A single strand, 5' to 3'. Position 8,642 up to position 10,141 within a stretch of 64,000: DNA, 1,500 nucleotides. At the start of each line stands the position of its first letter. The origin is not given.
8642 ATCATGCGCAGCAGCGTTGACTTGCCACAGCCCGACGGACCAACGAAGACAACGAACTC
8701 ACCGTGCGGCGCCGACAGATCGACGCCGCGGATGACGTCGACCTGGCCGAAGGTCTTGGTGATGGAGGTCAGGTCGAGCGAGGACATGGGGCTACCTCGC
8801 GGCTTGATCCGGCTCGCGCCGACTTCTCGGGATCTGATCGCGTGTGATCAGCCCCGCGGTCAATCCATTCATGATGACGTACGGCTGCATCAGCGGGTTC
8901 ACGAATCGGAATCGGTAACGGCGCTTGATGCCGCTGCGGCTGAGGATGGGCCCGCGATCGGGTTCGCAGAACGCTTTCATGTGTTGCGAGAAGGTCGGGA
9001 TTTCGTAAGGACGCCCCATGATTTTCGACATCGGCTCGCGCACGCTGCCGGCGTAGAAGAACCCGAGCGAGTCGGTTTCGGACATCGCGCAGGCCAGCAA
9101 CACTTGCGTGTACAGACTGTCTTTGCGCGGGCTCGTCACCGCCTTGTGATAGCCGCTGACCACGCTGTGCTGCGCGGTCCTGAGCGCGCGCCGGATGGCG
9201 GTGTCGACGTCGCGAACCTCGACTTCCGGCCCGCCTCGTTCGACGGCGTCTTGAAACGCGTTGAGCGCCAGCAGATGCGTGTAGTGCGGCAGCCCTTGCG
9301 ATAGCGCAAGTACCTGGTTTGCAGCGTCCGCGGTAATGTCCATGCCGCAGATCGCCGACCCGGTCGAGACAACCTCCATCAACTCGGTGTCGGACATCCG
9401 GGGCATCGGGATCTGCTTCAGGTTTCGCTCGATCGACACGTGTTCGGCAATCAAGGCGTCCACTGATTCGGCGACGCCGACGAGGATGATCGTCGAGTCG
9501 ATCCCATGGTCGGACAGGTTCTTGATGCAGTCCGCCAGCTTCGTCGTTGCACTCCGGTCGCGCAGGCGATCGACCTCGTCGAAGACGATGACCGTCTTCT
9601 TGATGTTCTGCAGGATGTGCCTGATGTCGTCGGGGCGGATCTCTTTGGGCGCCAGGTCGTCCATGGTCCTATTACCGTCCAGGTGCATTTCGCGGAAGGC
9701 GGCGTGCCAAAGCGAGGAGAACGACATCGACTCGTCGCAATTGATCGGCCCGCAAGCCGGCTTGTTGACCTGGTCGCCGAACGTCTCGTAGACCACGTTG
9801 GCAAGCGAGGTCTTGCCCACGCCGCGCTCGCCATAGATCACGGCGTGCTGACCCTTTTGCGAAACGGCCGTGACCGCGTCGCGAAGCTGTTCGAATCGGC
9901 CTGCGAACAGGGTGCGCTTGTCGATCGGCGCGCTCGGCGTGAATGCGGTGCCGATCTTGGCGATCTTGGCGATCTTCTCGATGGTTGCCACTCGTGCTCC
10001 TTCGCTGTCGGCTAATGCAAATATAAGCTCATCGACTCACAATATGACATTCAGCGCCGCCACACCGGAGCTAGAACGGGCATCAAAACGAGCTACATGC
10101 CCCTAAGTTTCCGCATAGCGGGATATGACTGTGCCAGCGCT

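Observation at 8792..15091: About 6.3 kb island (AAA ATPase, ZnR pair, R-M, Uma2) inserted between the ATPase and permease genes of a sugar ABC transporter operon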

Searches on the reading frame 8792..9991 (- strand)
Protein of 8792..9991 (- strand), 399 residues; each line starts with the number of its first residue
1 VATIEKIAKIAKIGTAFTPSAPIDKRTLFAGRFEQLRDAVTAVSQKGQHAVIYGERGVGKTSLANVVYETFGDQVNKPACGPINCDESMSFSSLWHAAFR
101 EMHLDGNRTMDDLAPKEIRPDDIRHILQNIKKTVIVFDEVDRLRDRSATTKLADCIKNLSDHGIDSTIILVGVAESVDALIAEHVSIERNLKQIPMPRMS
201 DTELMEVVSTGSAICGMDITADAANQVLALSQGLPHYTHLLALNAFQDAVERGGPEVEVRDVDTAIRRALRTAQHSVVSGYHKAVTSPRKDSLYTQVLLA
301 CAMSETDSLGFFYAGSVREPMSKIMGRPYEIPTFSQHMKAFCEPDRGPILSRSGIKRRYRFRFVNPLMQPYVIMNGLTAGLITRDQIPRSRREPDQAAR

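Call 3: search_protein_families(library=pfam, proteins=[window:8792-9991:-], max_evalue=0.01)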
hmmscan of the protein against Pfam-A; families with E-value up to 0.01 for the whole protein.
window:8792-9991:- (399 aa): 12 families
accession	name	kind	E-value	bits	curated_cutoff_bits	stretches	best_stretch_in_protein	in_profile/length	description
PF13401.12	AAA_22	-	9.9e-13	49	27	1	47-175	5-125/130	AAA domain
PF13191.12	AAA_16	-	3.5e-11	44.3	32.6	1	33-158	9-158/167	AAA ATPase domain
PF00004.35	AAA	-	2.1e-08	35.1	21.2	1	51-194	2-127/131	ATPase family associated with various cellular activities (AAA)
PF20703.3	nSTAND1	-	7.3e-07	29.6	27.1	1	25-230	12-218/379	Novel STAND NTPase 1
PF13173.12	AAA_14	-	2e-05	25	27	1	50-173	5-98/129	AAA domain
PF05621.17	TniB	-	3.9e-05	23.6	22.4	1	44-197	32-185/189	Bacterial TniB protein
PF05496.18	RuvB_N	-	5.4e-05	23.4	27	0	44-82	30-67/159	Holliday junction DNA helicase RuvB P-loop domain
PF01637.24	ATPase_2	-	0.0002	21.7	33.2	1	45-163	18-146/225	ATPase domain predominantly from Archaea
PF20720.3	nSTAND3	-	0.0021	18.2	27.2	0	37-75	8-45/155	Novel STAND NTPase 3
PF00158.32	Sigma54_activat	-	0.0024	18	20.2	1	33-85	8-58/168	Sigma-54 interaction domain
PF00931.28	NB-ARC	-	0.0049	16.6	23.5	1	49-140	20-109/248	NB-ARC domain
PF00270.35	DEAD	-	0.0083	16.3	26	0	127-160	115-146/167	DEAD/DEAH box helicase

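Call 8: search_protein_families(library=padloc, proteins=[window:8792-9991:-], max_evalue=0.01)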
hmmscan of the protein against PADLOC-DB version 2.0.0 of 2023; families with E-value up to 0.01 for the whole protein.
window:8792-9991:- (399 aa): 4 families
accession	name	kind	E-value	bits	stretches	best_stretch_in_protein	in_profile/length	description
PDLC04140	mad8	-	2.6e-06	25.2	1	34-91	14-69/314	mads_8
PDLC01994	RtcR_PspF1--CARF_AAA_HTH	-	0.0024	15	1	32-84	163-219/468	-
PDLC05049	PDC-S59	-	0.0027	14.8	0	120-247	138-263/428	-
PDLC04789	PDC-S01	-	0.0034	14.5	0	36-76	6-46/375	-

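Call 9: search_protein_families(library=ncbifam, proteins=[window:8792-9991:-], max_evalue=0.01)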
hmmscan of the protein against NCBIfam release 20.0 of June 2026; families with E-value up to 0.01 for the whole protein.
window:8792-9991:- (399 aa): 8 families
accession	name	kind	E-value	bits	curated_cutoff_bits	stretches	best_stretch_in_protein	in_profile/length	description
TIGR02928.1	TIGR02928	subfamily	4e-07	29.2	181.3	1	37-177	32-176/366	orc1/cdc6 family replication initiation protein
NF000868.0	PRK00080.1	equivalog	3.1e-06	26.3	282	0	44-77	48-81/330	Holliday junction branch migration DNA helicase RuvB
TIGR00635.1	ruvB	equivalog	1.2e-05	24.5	299.05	0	44-77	27-60/305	Holliday junction branch migration DNA helicase RuvB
TIGR00678.1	holB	equivalog_domain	0.00041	20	180.6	1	44-149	10-114/188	DNA polymerase III subunit delta'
TIGR03420.1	DnaA_homol_Hda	equivalog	0.0029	17.2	194.8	0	34-87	23-78/226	DnaA regulatory inactivator Hda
NF003229.0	PRK04195.1-5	equivalog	0.0043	15.8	280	0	47-72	44-69/413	replication factor C large subunit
TIGR02397.1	dnaX_nterm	equivalog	0.0068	15.7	250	0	45-143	33-129/355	DNA polymerase III subunit gamma/tau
NF047389.1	ATPase_Sll1717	subfamily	0.0076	15.4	75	0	38-74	21-53/454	P-loop ATPase, Sll1717 family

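Call 26: find_homologous_proteins(query=window:8792-9991:-)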
Query window:8792-9991:- (399 aa): 5199 proteins with E <= 0.001 among 8000 candidates; the best 120 are listed.
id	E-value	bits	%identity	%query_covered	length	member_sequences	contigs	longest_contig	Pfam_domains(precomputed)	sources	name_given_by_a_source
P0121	2.1e-244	828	92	100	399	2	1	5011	PF13173.13,PF00004.36,PF13401.13,PF20703.4,PF05496.19,PF13191.13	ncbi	-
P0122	1.2e-234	796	88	99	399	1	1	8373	PF13173.13,PF00004.36,PF13401.13,PF20703.4,PF13191.13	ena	-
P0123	8.4e-229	777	86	99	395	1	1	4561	PF00004.36,PF13401.13,PF20703.4,PF13191.13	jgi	jgi:23S rRNA pseudoU1915 N3-methylase RlmH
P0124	6.0e-224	761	85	98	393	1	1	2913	PF13173.13,PF00004.36,PF13401.13,PF20703.4,PF13191.13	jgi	jgi:Cdc6-like AAA superfamily ATPase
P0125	7.0e-180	616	69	97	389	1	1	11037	PF13173.13,PF07693.21,PF00004.36,PF13401.13,PF20703.4,PF01637.25,PF05621.18,PF13191.13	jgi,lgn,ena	jgi:Cdc6-like AAA superfamily ATPase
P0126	3.2e-175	600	67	97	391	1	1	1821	PF00004.36,PF13401.13,PF20703.4,PF05621.18,PF13191.13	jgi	jgi:Cdc6-like AAA superfamily ATPase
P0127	4.3e-175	600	66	97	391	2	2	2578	PF00004.36,PF13401.13,PF20703.4,PF05621.18,PF13191.13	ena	-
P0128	5.5e-175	600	67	97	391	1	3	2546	PF00004.36,PF13401.13,PF20703.4,PF13191.13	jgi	jgi:Cdc6-like AAA superfamily ATPase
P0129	3.5e-172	590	65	97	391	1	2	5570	PF00004.36,PF13401.13,PF20703.4,PF05621.18,PF13191.13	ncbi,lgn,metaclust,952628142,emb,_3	metaclust:\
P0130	5.6e-172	590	67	97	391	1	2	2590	PF00004.36,PF13401.13,PF20703.4,PF13191.13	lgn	-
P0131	1.2e-171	589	65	97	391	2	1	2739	PF00004.36,PF13401.13,PF20703.4,PF13191.13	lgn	-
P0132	5.6e-170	583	65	97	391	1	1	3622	PF00004.36,PF13401.13,PF20703.4,PF13191.13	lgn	-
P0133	5.0e-169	580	64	97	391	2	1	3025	PF00004.36,PF13401.13,PF20703.4,PF05621.18,PF13191.13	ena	-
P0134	1.2e-166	572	65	97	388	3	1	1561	PF13173.13,PF00004.36,PF13401.13,PF20703.4,PF05621.18,PF13191.13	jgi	jgi:Cdc6-like AAA superfamily ATPase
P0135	1.5e-165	569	63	97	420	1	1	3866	PF00004.36,PF13401.13,PF20703.4,PF05496.19,PF13191.13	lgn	-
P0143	1.6e-150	519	58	95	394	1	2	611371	PF00004.36,PF13401.13,PF20703.4,PF13191.13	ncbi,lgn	ncbi:MAG: AAA family ATPase [Burkholderiales bacterium]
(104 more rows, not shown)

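Call 27: find_encoding_contigs(protein=P0121, flank=6000, max_places=3)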
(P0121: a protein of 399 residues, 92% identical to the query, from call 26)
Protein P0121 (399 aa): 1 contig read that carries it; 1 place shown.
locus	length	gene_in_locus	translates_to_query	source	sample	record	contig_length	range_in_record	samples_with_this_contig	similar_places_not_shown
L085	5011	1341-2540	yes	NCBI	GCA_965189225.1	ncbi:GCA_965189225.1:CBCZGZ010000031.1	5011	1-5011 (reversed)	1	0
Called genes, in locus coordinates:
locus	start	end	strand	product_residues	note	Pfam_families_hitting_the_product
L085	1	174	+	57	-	?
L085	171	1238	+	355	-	PF00528:BPD_transp_1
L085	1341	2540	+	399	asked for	PF20703:nSTAND1, PF05496:RuvB_N (faint), PF13191:AAA_16, PF00004:AAA, PF13173:AAA_14 (faint), PF13401:AAA_22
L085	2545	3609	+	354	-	PF00005:ABC_tran, PF08402:TOBE_2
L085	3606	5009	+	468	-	?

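Call 28: find_encoding_contigs(protein=P0122, flank=8000, max_places=3)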
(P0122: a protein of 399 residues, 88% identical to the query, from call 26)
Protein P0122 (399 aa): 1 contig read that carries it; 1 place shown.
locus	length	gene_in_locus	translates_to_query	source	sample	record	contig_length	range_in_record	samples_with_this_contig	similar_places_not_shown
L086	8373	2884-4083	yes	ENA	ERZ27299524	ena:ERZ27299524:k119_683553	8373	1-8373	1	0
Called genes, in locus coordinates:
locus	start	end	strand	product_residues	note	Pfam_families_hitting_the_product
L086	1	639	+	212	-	?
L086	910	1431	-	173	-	PF05685:Uma2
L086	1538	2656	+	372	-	PF15902:Sortilin-Vps10 (faint), PF02012:BNR (faint), PF14870:PSII_BNR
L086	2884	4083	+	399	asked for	PF20703:nSTAND1, PF13191:AAA_16, PF00004:AAA, PF13173:AAA_14 (faint), PF13401:AAA_22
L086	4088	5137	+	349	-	PF00005:ABC_tran, PF13304:AAA_21 (faint), PF08402:TOBE_2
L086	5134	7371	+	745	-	PF13802:Gal_mutarotas_2, PF01055:Glyco_hydro_31_2nd, PF21365:Glyco_hydro_31_3rd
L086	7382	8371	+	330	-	?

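Call 29: find_encoding_contigs(protein=P0143, flank=8000, max_places=3)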
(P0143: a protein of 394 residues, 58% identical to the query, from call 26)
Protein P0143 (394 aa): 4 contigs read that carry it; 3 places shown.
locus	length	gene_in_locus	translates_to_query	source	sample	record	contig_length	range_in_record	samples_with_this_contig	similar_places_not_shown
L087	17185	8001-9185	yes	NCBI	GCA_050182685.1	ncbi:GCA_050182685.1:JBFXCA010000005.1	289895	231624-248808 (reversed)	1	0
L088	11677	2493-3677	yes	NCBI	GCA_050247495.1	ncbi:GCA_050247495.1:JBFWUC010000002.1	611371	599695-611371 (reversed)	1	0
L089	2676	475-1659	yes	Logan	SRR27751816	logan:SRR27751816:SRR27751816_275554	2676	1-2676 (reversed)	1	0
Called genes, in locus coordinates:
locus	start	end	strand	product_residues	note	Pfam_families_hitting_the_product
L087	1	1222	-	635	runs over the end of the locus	PF01134:GIDA, PF12831:FAD_oxidored (weak), PF21680:GIDA_C_1st, PF13932:SAM_GIDA_C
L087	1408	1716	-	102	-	-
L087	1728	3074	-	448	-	PF10396:TrmE_N, PF12631:MnmE_helical, PF01926:MMR_HSR1, PF02421:FeoB_N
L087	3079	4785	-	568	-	PF14849:YidC_periplas, PF02096:60KD_IMP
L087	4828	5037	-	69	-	PF01809:YidD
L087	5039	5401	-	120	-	PF00825:Ribonuclease_P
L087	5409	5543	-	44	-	PF00468:Ribosomal_L34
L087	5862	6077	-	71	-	-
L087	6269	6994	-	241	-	PF12686:DUF3800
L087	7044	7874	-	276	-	-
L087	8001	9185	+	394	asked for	PF13191:AAA_16 (weak), PF20703:nSTAND1, PF13401:AAA_22, PF00004:AAA (faint)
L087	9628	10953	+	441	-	PF11638:DnaA_N, PF01695:IstB_IS21, PF00308:Bac_DnaA, PF08299:Bac_DnaA_C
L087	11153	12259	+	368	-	PF00712:DNA_pol3_beta, PF02767:DNA_pol3_beta_2, PF02768:DNA_pol3_beta_3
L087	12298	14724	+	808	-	PF02518:HATPase_c, PF00204:DNA_gyraseB, PF01751:Toprim, PF21249:GyrB_hook, PF18053:GyrB_insert, PF00986:DNA_gyraseB_C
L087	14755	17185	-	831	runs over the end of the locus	PF01751:Toprim, PF01131:Topoisom_bac, PF01396:Zn_ribbon_Top1, PF13368:Toprim_C_rpt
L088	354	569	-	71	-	-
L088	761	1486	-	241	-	PF12686:DUF3800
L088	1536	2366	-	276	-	-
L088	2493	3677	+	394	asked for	PF13191:AAA_16 (weak), PF20703:nSTAND1, PF13401:AAA_22, PF00004:AAA (faint)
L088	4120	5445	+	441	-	PF11638:DnaA_N, PF01695:IstB_IS21, PF00308:Bac_DnaA, PF08299:Bac_DnaA_C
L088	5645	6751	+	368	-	PF00712:DNA_pol3_beta, PF02767:DNA_pol3_beta_2, PF02768:DNA_pol3_beta_3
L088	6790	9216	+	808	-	PF02518:HATPase_c, PF00204:DNA_gyraseB, PF01751:Toprim, PF21249:GyrB_hook, PF18053:GyrB_insert, PF00986:DNA_gyraseB_C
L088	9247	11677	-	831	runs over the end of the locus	PF01751:Toprim, PF01131:Topoisom_bac, PF01396:Zn_ribbon_Top1, PF13368:Toprim_C_rpt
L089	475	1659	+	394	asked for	PF13191:AAA_16 (weak), PF20703:nSTAND1, PF13401:AAA_22, PF00004:AAA (faint)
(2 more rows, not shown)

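Call 43: search_solved_structures(query=window:8792-9991:-, max_evalue=0.01)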
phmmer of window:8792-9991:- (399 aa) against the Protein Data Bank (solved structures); distinct sequences matched with E-value up to 0.01: 4.
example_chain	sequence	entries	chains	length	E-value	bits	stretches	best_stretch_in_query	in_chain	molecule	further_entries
7x7p_M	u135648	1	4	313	0.004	19.3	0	46-83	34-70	Holliday junction ATP-dependent DNA helicase RuvB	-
7x7q_M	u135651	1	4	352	0.0058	18.7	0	46-83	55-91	Holliday junction ATP-dependent DNA helicase RuvB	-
7x5b_A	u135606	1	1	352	0.0058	18.7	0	46-83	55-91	Holliday junction ATP-dependent DNA helicase RuvB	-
6blb_A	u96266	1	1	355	0.0059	18.7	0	46-83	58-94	Holliday junction ATP-dependent DNA helicase RuvB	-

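Call 83: search_protein_families(library=pfam, proteins=[L086:1538-2656:+], max_evalue=0.001)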
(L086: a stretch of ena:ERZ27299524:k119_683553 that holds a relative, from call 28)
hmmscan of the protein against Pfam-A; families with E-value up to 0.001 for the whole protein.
L086:1538-2656:+ (372 aa): 3 families
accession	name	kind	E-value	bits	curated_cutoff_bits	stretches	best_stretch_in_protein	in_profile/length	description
PF14870.12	PSII_BNR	-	1.7e-18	67.3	27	1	94-249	22-147/303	Photosynthesis system II assembly factor YCF48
PF02012.26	BNR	-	2.5e-10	39.2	27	0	123-133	1-11/12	BNR/Asp-box repeat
PF15902.12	Sortilin-Vps10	-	9.3e-10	38.3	33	0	209-300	357-440/446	Sortilin, neurotensin receptor 3,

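Call 89: search_protein_families(library=phrogs, proteins=[window:8792-9991:-], max_evalue=0.001)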
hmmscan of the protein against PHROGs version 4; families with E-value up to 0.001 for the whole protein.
window:8792-9991:- (399 aa): 3 families
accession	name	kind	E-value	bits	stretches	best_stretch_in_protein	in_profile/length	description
phrog_6841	-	unknown function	2.4e-47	162.9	2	131-378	165-418/470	-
phrog_7998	-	unknown function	1.2e-06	28.9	1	33-154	26-141/339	-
phrog_168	-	DNA, RNA and nucleotide metabolism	1.7e-05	25.7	1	34-158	31-126/314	clamp loader of DNA polymerase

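Call 90: search_dna_similar(query=window:8792-9991:-, collection=phages, mode=protein, max_rows=12)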
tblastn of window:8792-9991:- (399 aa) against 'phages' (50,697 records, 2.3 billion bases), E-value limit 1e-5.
Records with a match: 3; places in all: 3; records where one place covers at least 80% of the query: 3.
Best place of each record, by identity: <60% 3.
By first word of the organism name: Mycobacterium 2; Gordonia 1.
By host as written in the record: Mycobacterium smegmatis mc2 155 2; Gordonia terrae 3612 1.
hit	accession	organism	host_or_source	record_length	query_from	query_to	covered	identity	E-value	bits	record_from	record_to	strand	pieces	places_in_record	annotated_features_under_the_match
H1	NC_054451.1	Mycobacterium phage Kevin1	Mycobacterium smegmatis mc2 155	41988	19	385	92%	43.5%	6e-91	305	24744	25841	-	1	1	30: AAA-ATPase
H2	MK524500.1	Mycobacterium phage Kevin1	Mycobacterium smegmatis mc2 155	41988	19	385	92%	43.5%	6e-91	305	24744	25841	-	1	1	30: AAA-ATPase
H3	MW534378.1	Gordonia phage Cashline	Gordonia terrae 3612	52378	19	382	91%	39.8%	4e-70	245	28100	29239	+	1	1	34: hypothetical protein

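Call 91: get_annotated_region(hit=H1, flank=4000)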
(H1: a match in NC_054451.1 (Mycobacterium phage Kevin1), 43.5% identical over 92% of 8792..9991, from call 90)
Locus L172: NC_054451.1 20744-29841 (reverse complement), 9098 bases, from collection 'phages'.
description: Mycobacterium phage Kevin1, complete genome.
organism: Mycobacterium phage Kevin1 (NCBI taxid 2530132)
taxonomy: Viruses; Duplodnaviria; Heunggongvirae; Uroviricota; Caudoviricetes; Nclasvirinae; Charlievirus; Charlievirus Kevin1
host: Mycobacterium smegmatis mc2 155; source: soil; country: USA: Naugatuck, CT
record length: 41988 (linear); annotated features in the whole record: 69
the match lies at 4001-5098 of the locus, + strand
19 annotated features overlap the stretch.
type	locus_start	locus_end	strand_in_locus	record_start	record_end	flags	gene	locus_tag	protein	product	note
CDS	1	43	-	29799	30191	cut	40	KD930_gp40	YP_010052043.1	hypothetical protein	-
CDS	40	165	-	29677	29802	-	39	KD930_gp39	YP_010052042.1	hypothetical protein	-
CDS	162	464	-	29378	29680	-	38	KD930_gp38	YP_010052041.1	hypothetical protein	-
CDS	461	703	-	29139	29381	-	37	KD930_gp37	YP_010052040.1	transcriptional repressor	-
CDS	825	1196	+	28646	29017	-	36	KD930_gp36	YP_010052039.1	transcriptional repressor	-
CDS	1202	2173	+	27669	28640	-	35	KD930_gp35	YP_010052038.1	tyrosine-type recombinase/integrase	integrase (Y-int)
CDS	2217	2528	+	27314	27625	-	34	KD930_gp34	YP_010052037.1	hypothetical protein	-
CDS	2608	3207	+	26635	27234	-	33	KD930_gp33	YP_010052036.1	hypothetical protein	-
CDS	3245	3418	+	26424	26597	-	32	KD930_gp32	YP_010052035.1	hypothetical protein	-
CDS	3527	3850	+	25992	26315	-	31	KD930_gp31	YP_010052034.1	HicB-like antitoxin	-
CDS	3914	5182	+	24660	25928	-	30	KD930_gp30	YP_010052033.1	AAA-ATPase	-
CDS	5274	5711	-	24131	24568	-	29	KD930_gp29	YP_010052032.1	hypothetical protein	-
CDS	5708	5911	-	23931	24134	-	28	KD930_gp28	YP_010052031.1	holin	-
CDS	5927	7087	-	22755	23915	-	27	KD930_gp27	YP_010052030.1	endolysin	-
CDS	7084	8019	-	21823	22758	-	26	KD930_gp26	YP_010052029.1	endolysin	-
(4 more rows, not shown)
